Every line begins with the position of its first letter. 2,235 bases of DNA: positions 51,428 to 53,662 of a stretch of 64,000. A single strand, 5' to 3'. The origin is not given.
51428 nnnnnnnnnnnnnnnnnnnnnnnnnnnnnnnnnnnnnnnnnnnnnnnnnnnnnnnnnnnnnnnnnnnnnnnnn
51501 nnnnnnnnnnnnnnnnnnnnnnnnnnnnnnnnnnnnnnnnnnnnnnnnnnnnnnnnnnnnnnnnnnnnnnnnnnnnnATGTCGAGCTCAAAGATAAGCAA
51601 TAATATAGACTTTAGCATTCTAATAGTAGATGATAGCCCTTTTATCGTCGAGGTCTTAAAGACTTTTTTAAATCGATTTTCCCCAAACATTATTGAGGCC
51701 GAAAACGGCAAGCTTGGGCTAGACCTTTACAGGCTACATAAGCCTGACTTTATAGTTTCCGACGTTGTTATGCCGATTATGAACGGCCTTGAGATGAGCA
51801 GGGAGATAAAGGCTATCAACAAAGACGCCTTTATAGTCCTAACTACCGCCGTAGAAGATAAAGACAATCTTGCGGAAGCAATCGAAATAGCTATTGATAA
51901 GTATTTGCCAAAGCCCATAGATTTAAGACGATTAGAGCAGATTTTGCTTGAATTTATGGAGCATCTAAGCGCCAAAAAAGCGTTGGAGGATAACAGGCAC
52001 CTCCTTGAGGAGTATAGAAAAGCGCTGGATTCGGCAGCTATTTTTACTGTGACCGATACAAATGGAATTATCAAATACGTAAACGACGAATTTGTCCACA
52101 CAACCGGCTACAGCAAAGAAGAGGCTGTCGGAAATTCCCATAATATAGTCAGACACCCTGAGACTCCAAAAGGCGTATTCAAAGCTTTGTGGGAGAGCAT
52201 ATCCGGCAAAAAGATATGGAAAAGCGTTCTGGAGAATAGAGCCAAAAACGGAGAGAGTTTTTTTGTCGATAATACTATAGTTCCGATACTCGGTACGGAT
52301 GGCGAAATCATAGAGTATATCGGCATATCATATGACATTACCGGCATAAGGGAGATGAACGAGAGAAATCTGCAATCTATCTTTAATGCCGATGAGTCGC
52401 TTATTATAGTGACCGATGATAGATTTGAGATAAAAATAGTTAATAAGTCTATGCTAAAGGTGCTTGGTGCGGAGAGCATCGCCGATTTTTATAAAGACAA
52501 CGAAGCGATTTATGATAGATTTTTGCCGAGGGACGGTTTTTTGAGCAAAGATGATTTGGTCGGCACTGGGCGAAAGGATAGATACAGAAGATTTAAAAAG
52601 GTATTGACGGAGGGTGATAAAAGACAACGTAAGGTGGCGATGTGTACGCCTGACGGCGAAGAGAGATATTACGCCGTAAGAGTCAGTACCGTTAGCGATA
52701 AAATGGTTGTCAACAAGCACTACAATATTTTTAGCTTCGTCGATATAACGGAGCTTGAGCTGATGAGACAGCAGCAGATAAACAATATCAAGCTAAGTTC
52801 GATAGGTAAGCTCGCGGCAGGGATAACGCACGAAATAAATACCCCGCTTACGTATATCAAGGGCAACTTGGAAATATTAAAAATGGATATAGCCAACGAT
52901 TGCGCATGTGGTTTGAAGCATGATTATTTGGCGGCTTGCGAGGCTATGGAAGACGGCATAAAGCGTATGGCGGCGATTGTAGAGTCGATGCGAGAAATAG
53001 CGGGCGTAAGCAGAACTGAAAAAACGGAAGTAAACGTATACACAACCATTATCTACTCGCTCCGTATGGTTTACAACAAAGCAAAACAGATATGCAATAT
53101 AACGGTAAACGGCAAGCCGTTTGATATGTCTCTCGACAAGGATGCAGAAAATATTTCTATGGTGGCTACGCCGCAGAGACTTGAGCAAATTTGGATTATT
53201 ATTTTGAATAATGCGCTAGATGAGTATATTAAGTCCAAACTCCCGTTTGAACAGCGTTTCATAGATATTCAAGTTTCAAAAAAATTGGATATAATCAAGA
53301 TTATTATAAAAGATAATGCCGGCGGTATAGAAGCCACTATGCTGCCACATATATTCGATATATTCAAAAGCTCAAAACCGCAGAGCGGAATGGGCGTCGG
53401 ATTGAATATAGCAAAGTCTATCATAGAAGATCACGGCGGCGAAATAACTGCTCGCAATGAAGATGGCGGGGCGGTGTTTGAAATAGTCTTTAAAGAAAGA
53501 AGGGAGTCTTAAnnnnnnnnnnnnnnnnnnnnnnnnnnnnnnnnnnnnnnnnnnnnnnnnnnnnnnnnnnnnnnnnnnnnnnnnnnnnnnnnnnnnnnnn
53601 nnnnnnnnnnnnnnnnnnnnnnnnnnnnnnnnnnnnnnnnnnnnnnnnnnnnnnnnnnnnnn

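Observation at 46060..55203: Seven-gene translationally coupled REC / Aer-like PAS / GGDEF-EAL / histidine kinase / CZB-chemoreceptor operon: candidate redox-to-c-di-GMP signalling system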

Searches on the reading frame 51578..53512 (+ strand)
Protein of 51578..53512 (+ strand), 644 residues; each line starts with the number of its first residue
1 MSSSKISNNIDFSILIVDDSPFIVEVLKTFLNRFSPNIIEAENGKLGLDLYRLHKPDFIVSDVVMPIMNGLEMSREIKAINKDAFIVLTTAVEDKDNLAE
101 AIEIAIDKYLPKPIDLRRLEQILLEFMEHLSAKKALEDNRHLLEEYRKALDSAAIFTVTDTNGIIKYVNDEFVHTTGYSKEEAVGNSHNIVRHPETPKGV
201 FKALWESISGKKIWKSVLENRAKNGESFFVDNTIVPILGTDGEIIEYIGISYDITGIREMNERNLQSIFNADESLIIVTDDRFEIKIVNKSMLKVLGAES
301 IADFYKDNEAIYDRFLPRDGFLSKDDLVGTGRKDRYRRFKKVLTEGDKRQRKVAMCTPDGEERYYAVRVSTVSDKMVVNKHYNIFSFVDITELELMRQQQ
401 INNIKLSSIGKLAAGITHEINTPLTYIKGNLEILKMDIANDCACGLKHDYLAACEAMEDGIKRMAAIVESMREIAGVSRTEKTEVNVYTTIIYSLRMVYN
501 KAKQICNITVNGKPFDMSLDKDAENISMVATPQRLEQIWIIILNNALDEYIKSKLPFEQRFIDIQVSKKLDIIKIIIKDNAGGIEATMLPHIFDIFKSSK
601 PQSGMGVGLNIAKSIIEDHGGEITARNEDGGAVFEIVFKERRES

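Call 3: search_protein_families(library=pfam, proteins=[window:51578-53512:+], max_evalue=0.01)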
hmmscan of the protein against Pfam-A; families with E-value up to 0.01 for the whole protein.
window:51578-53512:+ (644 aa): 9 families
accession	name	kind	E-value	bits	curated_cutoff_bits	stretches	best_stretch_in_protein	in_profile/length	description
PF00072.30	Response_reg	-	3.9e-23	82.2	30.2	1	14-122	1-109/111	Response regulator receiver domain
PF13426.13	PAS_9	-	6.5e-19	68.6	27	2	154-255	3-102/103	PAS domain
PF08447.18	PAS_3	-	7.7e-17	61.8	25.6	1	166-250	2-88/89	PAS fold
PF02518.31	HATPase_c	-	6.4e-16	59.2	26.4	1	532-640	3-109/111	Histidine kinase-, DNA gyrase B-, and HSP90-like ATPase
PF00989.32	PAS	-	1.8e-14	54.2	22.6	1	145-251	2-110/113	PAS fold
PF08448.16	PAS_4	-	1.4e-10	41.8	23.1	1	154-255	6-106/110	PAS fold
PF00512.31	HisKA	-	5.1e-10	39.7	26.9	1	410-475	3-61/66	His Kinase A (phospho-acceptor) domain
PF14501.12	HATPase_c_5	-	1.2e-05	25.5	22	1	541-638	8-101/102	GHKL domain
PF13188.13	PAS_8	-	8.6e-05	22.7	21.8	0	146-185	3-44/65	PAS domain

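Call 4: search_protein_families(library=ncbifam, proteins=[window:51578-53512:+], max_evalue=0.01)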
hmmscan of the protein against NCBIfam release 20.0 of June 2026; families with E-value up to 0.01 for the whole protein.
window:51578-53512:+ (644 aa): 150 families (the best 25 are shown)
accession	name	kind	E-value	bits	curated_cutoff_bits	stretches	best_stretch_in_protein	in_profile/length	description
NF052574.1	HisKinEspCMyxo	equivalog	3.6e-38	131.2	1200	1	326-637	335-634/785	serine histidine kinase EspC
TIGR02938.1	nifL_nitrog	equivalog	2.4e-33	115.4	242.45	1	144-625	4-478/494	nitrogen fixation negative regulator NifL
NF008468.0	PRK11360.1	equivalog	2.5e-30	105.5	646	1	375-642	358-610/616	two-component system sensor histidine kinase AtoS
NF052573.1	HisKinEspAMyxo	equivalog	1.1e-28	99.8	1400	2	383-638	358-609/755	serine histidine kinase EspA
NF010076.0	PRK13557.1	subfamily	4.6e-28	97.9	631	3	165-262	55-152/540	histidine kinase famiy protein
NF047497.1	HK_LIC_12097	equivalog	4.2e-27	94.8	500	1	262-638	10-364/367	LIC_12097 family sensor histidine kinase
NF046044.1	PnpS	equivalog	1.8e-26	93.1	400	1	341-637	115-388/390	two-component system histidine kinase PnpS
TIGR02966.1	phoR_proteo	equivalog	2.3e-25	89.3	334.2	1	335-638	56-333/333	phosphate regulon sensor histidine kinase PhoR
NF041945.1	LuxN_Vibrio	equivalog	7.7e-25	87.1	1550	2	10-128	719-836/839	quorum-sensing autoinducer 1 sensor kinase/phosphatase LuxN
NF041880.1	EPS_EpsF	equivalog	1.3e-24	86.6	900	2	416-628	281-478/492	response regulator EpsF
NF007688.0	PRK10364.1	equivalog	3.6e-24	85.3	479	1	403-637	234-448/460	two-component system sensor histidine kinase ZraS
NF041777.1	sens_FixL_Rhizob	equivalog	1.7e-23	83.1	850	1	401-636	254-477/485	sensor protein FixL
NF047465.1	hybrid_HK_LvrA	exception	3.2e-22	78.4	1200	2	412-628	603-805/819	hybrid histidine kinase/response regulator LvrA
NF041367.1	CheY_Halo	equivalog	1.7e-21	76.7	200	1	14-116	1-103/114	chemotaxis protein CheY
TIGR00229.1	sensory_box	domain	2.1e-21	76.3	22.9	1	144-263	5-125/126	PAS domain S-box protein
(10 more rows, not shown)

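Call 9: find_homologous_proteins(query=window:51578-53512:+, max_evalue=1e-20)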
Query window:51578-53512:+ (644 aa): 370 proteins with E <= 1e-20 among 8000 candidates; the best 120 are listed.
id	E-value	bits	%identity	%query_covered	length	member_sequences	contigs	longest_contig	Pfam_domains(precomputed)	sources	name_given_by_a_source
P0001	0.0e+0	1420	100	100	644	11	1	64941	PF08447.19,PF13426.14,PF08448.17,PF02518.32,PF00512.32,PF00989.32,PF00072.31,PF14501.13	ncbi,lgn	ncbi:MAG: response regulator [Campylobacterales bacterium]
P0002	0.0e+0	1257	89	100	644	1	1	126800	PF08447.19,PF13426.14,PF13188.14,PF08448.17,PF02518.32,PF00512.32,PF00989.32,PF00072.31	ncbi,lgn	-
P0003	0.0e+0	1193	83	100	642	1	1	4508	PF08447.19,PF13426.14,PF08448.17,PF02518.32,PF00512.32,PF00989.32,PF00072.31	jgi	-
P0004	0.0e+0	1192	83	100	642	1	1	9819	PF08447.19,PF13426.14,PF08448.17,PF02518.32,PF00512.32,PF00989.32,PF00072.31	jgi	-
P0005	0.0e+0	1185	84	98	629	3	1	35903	PF08447.19,PF13426.14,PF08448.17,PF02518.32,PF00512.32,PF00989.32,PF00072.31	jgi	jgi:PAS domain S-box-containing protein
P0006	0.0e+0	1183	83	100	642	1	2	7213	PF08447.19,PF13426.14,PF08448.17,PF02518.32,PF00512.32,PF00989.32,PF00072.31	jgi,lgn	-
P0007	0.0e+0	1176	82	100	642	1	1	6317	PF08447.19,PF13426.14,PF08448.17,PF02518.32,PF00512.32,PF00989.32,PF00072.31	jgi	jgi:PAS domain S-box-containing protein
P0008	0.0e+0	1159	80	99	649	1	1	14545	PF08447.19,PF13426.14,PF13188.14,PF08448.17,PF02518.32,PF00512.32,PF00989.32,PF00072.31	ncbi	-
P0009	0.0e+0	1144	80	100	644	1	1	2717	PF08447.19,PF13426.14,PF13188.14,PF08448.17,PF02518.32,PF00512.32,PF00989.32,PF00072.31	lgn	-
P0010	0.0e+0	1134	78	100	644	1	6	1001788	PF08447.19,PF13426.14,PF08448.17,PF02518.32,PF00512.32,PF00989.32,PF00072.31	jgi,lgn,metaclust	metaclust:\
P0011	0.0e+0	1128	77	100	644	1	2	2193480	PF08447.19,PF13426.14,PF08448.17,PF02518.32,PF00512.32,PF00989.32,PF00072.31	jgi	jgi:PAS domain S-box-containing protein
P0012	0.0e+0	1116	76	100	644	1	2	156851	PF08447.19,PF13426.14,PF13188.14,PF08448.17,PF02518.32,PF00512.32,PF00989.32,PF00072.31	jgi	-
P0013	0.0e+0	1113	76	100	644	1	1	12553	PF08447.19,PF13426.14,PF13188.14,PF08448.17,PF02518.32,PF00512.32,PF00989.32,PF00072.31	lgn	-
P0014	0.0e+0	1111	77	100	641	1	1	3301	PF08447.19,PF13426.14,PF13188.14,PF08448.17,PF02518.32,PF00512.32,PF00989.32,PF00072.31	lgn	-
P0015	0.0e+0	1103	76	100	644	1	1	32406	PF08447.19,PF13426.14,PF13188.14,PF08448.17,PF02518.32,PF00512.32,PF00989.32,PF00072.31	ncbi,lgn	-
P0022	5.7e-189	648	49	98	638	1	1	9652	PF08447.19,PF13426.14,PF13188.14,PF08448.17,PF02518.32,PF00512.32,PF00989.32,PF00072.31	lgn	-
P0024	8.3e-147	508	42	97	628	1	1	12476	PF08447.19,PF13426.14,PF02518.32,PF00512.32,PF00989.32,PF00072.31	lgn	-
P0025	9.1e-130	452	38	98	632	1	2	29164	PF08447.19,PF13426.14,PF13188.14,PF08448.17,PF02518.32,PF00512.32,PF00989.32,PF00072.31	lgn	-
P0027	2.5e-124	434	37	98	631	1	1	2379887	PF13426.14,PF13188.14,PF02518.32,PF00512.32,PF00989.32,PF00072.31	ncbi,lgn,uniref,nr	ncbi:hybrid sensor histidine kinase/response regulator [Limisalsivibrio acetivorans]|uniref:hybrid s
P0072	2.3e-110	388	45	37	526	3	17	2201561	PF08447.19,PF13426.14,PF02518.32,PF00512.32,PF00989.32,PF00072.31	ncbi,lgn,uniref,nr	ncbi:PAS/PAC sensor hybrid histidine kinase [Sulfurimonas denitrificans DSM 1251]|uniref:histidine k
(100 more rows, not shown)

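Call 11: find_related_loci(query=A1, collection=genome_contigs, flank=10000)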
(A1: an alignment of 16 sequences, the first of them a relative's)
Query A1 (644 aa) in genome_contigs; peptide patterns used: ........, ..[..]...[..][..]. (x = any residue, [..] = any of these).
599 stretches matched a pattern (row limit reached: there are more); 369 encode a relative of the query (tblastn E <= 1e-3); the best 80 are kept; 80 distinct loci.
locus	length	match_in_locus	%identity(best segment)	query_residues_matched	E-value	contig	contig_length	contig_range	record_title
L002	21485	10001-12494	89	1-644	0e+0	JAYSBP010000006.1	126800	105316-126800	MAG: Campylobacterales bacterium isolate XM6_XAHMGE1bin.24 NODE_110_length_126800_cov_3.048448, whole genome shotgun seq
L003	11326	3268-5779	82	1-644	0e+0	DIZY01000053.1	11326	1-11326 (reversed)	MAG TPA_asm: Helicobacteraceae bacterium UBA6016 UBA6016_contig_112, whole genome shotgun sequence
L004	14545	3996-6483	80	3-641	0e+0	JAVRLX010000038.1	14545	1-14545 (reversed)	MAG: Campylobacterales bacterium isolate TVZ.SD19.47 Campylobacterota_1_MX5.22_932_14546_12.999515, whole genome shotgun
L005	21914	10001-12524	76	1-644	0e+0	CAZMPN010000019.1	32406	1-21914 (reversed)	MAG TPA_asm: uncultured Helicobacter sp. isolate SRP278314_co2_375 genome assembly, contig: NODE_1907_length_32406_cov_8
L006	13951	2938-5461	75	1-644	0e+0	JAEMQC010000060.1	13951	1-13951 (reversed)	MAG: Campylobacteraceae bacterium isolate 2016_B01_C_14 c_000000000456, whole genome shotgun sequence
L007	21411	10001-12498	96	1-644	0e+0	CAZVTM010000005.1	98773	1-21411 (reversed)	MAG TPA_asm: uncultured Helicobacter sp. isolate SRP290908_co2_63 genome assembly, contig: NODE_211_length_98773_cov_5.5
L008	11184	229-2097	40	10-638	1e-143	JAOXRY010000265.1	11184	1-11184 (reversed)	MAG: Campylobacterales bacterium isolate R2S4C3D_S43.014 k141_748720, whole genome shotgun sequence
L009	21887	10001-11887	34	14-643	4e-116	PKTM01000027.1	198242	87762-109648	MAG: Denitrovibrio sp. isolate BM701 sc_366, whole genome shotgun sequence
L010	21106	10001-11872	34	14-641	2e-116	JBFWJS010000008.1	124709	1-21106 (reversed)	MAG: Deferribacterales bacterium isolate CA_2019_NHSR_24 NODE_411_length_124709_cov_268.588913_NHSR, whole genome shotgu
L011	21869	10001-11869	35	14-637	1e-108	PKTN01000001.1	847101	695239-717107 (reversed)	MAG: Denitrovibrio sp. isolate BM704 sc_3, whole genome shotgun sequence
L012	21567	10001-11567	37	119-637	5e-99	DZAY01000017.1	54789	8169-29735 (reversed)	MAG TPA_asm: Helicobacter cetorum isolate SulCav_PC08_66_28_13 SulCav_PC08-66_214_length_54789_cov_8.090894, whole genom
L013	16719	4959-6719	33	56-643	8e-95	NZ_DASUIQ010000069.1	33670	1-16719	MAG: Sulfuricurvum sp. isolate SMAG_U1464 k141_500205, whole genome shotgun sequence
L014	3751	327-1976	35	87-643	2e-94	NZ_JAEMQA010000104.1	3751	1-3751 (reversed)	MAG: Sulfuricurvum sp. isolate 2016_B01_C_11 c_000000002296, whole genome shotgun sequence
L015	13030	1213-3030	33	21-643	2e-92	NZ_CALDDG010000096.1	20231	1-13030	MAG: uncultured Sulfuricurvum sp. isolate SRR3330212_bin.113_CONCOCT_v1.1_MAG ERZ724084.1910, whole genome shotgun seque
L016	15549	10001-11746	32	47-643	2e-90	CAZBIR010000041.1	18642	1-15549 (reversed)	MAG TPA_asm: uncultured Sulfuricurvum sp. isolate binchicken_co27_172 genome assembly, contig: NODE_5231_length_18642_co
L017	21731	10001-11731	32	67-643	8e-89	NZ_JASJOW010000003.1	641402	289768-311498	MAG: Sulfuricurvum sp. isolate MAG_142 NODE_2_length_641402_cov_88.431420, whole genome shotgun sequence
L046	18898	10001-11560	32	130-639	5e-72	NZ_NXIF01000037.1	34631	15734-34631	Malaciobacter halophilus strain DSM 18005 NODE_42_length_34493_cov_89.457603, whole genome shotgun sequence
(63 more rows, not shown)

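Call 18: search_protein_families(library=pfam, proteins=[L046:1393-1890:+, L046:1894-2574:+, L046:2571-3824:+, L046:3854-4945:+, L046:5058-6458:+, L046:6470-6844:+, L046:6846-9020:+, L046:9023-11575:+, L046:11588-13570:-, L046:13749-14561:+], max_evalue=0.0001)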
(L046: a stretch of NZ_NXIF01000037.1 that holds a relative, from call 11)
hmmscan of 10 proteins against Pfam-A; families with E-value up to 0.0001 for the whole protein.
L046:1393-1890:+ (165 aa): 1 family
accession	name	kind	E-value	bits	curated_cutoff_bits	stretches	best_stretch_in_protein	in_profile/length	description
PF07813.17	LTXXQ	-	5e-07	30.8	24.3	1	71-155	4-99/100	LTXXQ motif family protein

L046:1894-2574:+ (226 aa): 2 families
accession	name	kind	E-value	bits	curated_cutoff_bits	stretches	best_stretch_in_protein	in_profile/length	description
PF00072.30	Response_reg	-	4.9e-26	91.5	30.2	1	4-112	1-110/111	Response regulator receiver domain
PF00486.34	Trans_reg_C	-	1.3e-18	67.3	26.2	1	147-224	1-77/77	Transcriptional regulatory protein, C terminal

L046:2571-3824:+ (417 aa): 2 families
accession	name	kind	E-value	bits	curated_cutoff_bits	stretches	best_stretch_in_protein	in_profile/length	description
PF02518.31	HATPase_c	-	2.5e-06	28.3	26.4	1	321-399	9-94/111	Histidine kinase-, DNA gyrase B-, and HSP90-like ATPase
PF00512.31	HisKA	-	1.1e-05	25.9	26.9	1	216-264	2-57/66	His Kinase A (phospho-acceptor) domain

L046:3854-4945:+ (363 aa): 2 families
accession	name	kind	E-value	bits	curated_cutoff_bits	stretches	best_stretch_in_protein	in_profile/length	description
PF03486.20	HI0933_like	-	7.5e-55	186.5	50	1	7-359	22-241/244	HI0933-like protein Rossmann domain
PF22780.1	HI0933_like_1st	-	1.7e-22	80.5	27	1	170-308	2-165/165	HI0933-like protein barrel and H2TH domain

L046:5058-6458:+ (466 aa): 2 families
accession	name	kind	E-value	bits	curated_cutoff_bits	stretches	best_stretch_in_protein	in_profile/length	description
PF00015.26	MCPsignal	-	3.3e-32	112.1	34.6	1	184-326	11-136/172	Methyl-accepting chemotaxis protein (MCP) signalling domain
PF13682.11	CZB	-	4e-13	49.9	29.4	1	347-409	1-61/64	Chemoreceptor zinc-binding domain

L046:6470-6844:+ (124 aa): 1 family
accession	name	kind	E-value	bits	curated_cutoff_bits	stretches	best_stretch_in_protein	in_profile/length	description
PF00072.30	Response_reg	-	5.5e-27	94.6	30.2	1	7-110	1-103/111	Response regulator receiver domain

L046:6846-9020:+ (724 aa): 4 families
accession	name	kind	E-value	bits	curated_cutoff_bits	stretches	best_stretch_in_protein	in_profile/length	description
PF13426.13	PAS_9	-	1.1e-15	58.1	27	1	361-461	4-103/103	PAS domain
PF08447.18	PAS_3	-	1.4e-14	54.6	25.6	1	371-454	2-87/89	PAS fold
PF00989.32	PAS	-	7.1e-12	45.8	22.6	1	348-452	3-106/113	PAS fold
PF02518.31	HATPase_c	-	4.4e-05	24.3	26.4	0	610-711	4-105/111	Histidine kinase-, DNA gyrase B-, and HSP90-like ATPase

L046:9023-11575:+ (850 aa): 8 families
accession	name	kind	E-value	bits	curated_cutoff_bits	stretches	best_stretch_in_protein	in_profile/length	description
PF08447.18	PAS_3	-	4e-24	85.1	25.6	1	359-443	2-88/89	PAS fold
PF13426.13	PAS_9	-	3.3e-22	79.1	27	2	477-574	3-100/103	PAS domain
PF00989.32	PAS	-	4.4e-21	75.4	22.6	2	351-440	16-106/113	PAS fold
PF21623.3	HK_sensor_dom_bact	-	4.6e-13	49.4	27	1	67-226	36-202/253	Bacterial histidine kinase, sensor domain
PF02518.31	HATPase_c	-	1.3e-12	48.6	26.4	1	741-845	4-107/111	Histidine kinase-, DNA gyrase B-, and HSP90-like ATPase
PF08448.16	PAS_4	-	7.7e-10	39.4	23.1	0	351-448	10-106/110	PAS fold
PF00512.31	HisKA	-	3.5e-08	33.8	26.9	1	618-685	4-64/66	His Kinase A (phospho-acceptor) domain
PF13188.13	PAS_8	-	6e-07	29.6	21.8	0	466-508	2-44/65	PAS domain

L046:11588-13570:- (660 aa): 1 family
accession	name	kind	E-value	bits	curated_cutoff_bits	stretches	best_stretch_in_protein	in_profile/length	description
PF02028.23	BCCT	-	6.5e-194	645.3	27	1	10-491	1-483/485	BCCT, betaine/carnitine/choline family transporter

L046:13749-14561:+ (270 aa): 2 families
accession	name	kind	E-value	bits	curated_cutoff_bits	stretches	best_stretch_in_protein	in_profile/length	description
PF13277.11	YmdB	-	4.9e-88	295.1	27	1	5-249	2-249/253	YmdB-like protein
PF00149.33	Metallophos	-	5.9e-08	33.8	21.5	1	1-179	1-190/191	Calcineurin-like phosphoesterase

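Call 19: search_protein_families(library=pfam, proteins=[L017:7947-9212:+, L017:9227-9742:-, L017:9797-11749:+, L017:11739-13061:+, L017:13058-13429:+, L017:13551-13994:+, L017:13994-14398:+, L009:9151-9837:-, L009:13710-15440:+, L009:5645-8314:-], max_evalue=0.0001)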
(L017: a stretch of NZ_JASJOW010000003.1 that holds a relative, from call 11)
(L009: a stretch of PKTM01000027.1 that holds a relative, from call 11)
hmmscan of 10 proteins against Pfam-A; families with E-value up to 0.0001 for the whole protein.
L017:7947-9212:+ (421 aa): 0 families

L017:9227-9742:- (171 aa): 1 family
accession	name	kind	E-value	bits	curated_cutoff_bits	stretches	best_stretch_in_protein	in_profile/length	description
PF00581.25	Rhodanese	-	2.5e-12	47.6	22.2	1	26-158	1-97/102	Rhodanese-like domain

L017:9797-11749:+ (650 aa): 5 families
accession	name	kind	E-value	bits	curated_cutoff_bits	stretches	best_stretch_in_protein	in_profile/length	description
PF02518.31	HATPase_c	-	2e-16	60.9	26.4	1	534-642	3-109/111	Histidine kinase-, DNA gyrase B-, and HSP90-like ATPase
PF00512.31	HisKA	-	6.4e-10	39.4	26.9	1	417-477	3-61/66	His Kinase A (phospho-acceptor) domain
PF13426.13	PAS_9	-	2.6e-08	34.5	27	1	166-265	6-103/103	PAS domain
PF00989.32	PAS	-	1.7e-05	25.2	22.6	0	170-262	19-112/113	PAS fold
PF14501.12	HATPase_c_5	-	4.6e-05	23.7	22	0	541-640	10-101/102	GHKL domain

L017:11739-13061:+ (440 aa): 2 families
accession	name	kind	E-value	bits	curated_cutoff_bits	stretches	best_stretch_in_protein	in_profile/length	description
PF00015.26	MCPsignal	-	1.9e-36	126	34.6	1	173-305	15-147/172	Methyl-accepting chemotaxis protein (MCP) signalling domain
PF13682.11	CZB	-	1.2e-15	58.1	29.4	1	318-382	1-63/64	Chemoreceptor zinc-binding domain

L017:13058-13429:+ (123 aa): 1 family
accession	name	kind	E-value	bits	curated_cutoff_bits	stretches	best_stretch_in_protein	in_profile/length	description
PF00072.30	Response_reg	-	2.6e-23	82.7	30.2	1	5-107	2-103/111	Response regulator receiver domain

L017:13551-13994:+ (147 aa): 1 family
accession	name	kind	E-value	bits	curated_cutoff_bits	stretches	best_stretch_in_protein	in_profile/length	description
PF14340.12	DUF4395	-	2.6e-25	89.7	24.5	1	12-139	1-129/130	Domain of unknown function (DUF4395)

L017:13994-14398:+ (134 aa): 1 family
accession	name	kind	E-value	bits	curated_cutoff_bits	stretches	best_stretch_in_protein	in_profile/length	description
PF02082.26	Rrf2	-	1.4e-24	87.1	30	1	4-90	1-87/132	Iron-dependent Transcriptional regulator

L009:9151-9837:- (228 aa): 1 family
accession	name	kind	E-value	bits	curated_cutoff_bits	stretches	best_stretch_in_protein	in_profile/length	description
PF02743.24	dCache_1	-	3.9e-14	53.2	45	1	53-221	14-183/240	Cache domain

L009:13710-15440:+ (576 aa): 3 families
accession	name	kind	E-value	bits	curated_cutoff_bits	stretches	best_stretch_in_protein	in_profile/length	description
PF07694.17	5TM-5TMR_LYT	-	3.6e-52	176.8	24.6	1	35-199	4-166/169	5TMR of 5TMR-LYT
PF06580.19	His_kinase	-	8.6e-27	93.7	25.2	1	375-452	2-81/81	Histidine kinase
PF02518.31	HATPase_c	-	1.1e-05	26.2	26.4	1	472-565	10-110/111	Histidine kinase-, DNA gyrase B-, and HSP90-like ATPase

L009:5645-8314:- (889 aa): 4 families
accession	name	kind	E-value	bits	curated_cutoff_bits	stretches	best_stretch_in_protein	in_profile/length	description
PF02518.31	HATPase_c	-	3.9e-27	95.3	26.4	1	532-647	1-110/111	Histidine kinase-, DNA gyrase B-, and HSP90-like ATPase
PF00072.30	Response_reg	-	2.5e-26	92.4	30.2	1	687-797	2-110/111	Response regulator receiver domain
PF14827.12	dCache_3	-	4.6e-26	92.3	25.7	1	68-287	29-238/239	Double sensory domain of two-component sensor kinase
PF00512.31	HisKA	-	3e-20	72.5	26.9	1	420-485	1-66/66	His Kinase A (phospho-acceptor) domain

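Call 32: find_encoding_contigs(protein=P0072, flank=6000, max_places=2)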
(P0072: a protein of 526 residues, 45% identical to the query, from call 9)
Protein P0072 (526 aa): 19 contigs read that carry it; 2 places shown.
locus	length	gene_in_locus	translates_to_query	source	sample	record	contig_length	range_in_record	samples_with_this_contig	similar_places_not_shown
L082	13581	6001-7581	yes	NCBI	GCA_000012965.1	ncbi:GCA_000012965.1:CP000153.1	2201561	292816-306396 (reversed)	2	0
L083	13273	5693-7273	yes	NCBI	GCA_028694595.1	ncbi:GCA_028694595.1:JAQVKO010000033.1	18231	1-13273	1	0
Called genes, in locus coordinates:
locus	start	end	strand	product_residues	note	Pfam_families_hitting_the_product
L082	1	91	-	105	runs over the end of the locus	PF00237:Ribosomal_L22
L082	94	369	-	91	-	PF00203:Ribosomal_S19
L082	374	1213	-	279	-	PF00181:Ribosomal_L2_N, PF03947:Ribosomal_L2_C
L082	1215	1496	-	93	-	PF00276:Ribosomal_L23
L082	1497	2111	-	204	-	PF00573:Ribosomal_L4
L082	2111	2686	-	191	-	PF00297:Ribosomal_L3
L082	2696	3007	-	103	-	PF00338:Ribosomal_S10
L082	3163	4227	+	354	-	-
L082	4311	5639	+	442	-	PF00015:MCPsignal, PF13682:CZB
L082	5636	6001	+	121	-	PF00072:Response_reg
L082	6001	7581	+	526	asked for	PF00072:Response_reg, PF00989:PAS, PF13426:PAS_9, PF08447:PAS_3, PF00512:HisKA, PF02518:HATPase_c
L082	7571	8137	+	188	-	PF01351:RNase_HII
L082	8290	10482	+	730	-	PF07715:Plug, PF00593:TonB_dep_Rec_b-barrel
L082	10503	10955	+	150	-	PF01618:MotA_ExbB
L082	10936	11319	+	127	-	PF02472:ExbD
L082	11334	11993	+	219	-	PF02683:DsbD_TM (weak), PF13386:DsbD_2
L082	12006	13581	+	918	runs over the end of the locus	PF12801:Fer4_5, PF05573:NosL, PF10670:DUF4198 (weak)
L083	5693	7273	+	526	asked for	PF00072:Response_reg, PF00989:PAS, PF13426:PAS_9, PF08447:PAS_3, PF00512:HisKA, PF02518:HATPase_c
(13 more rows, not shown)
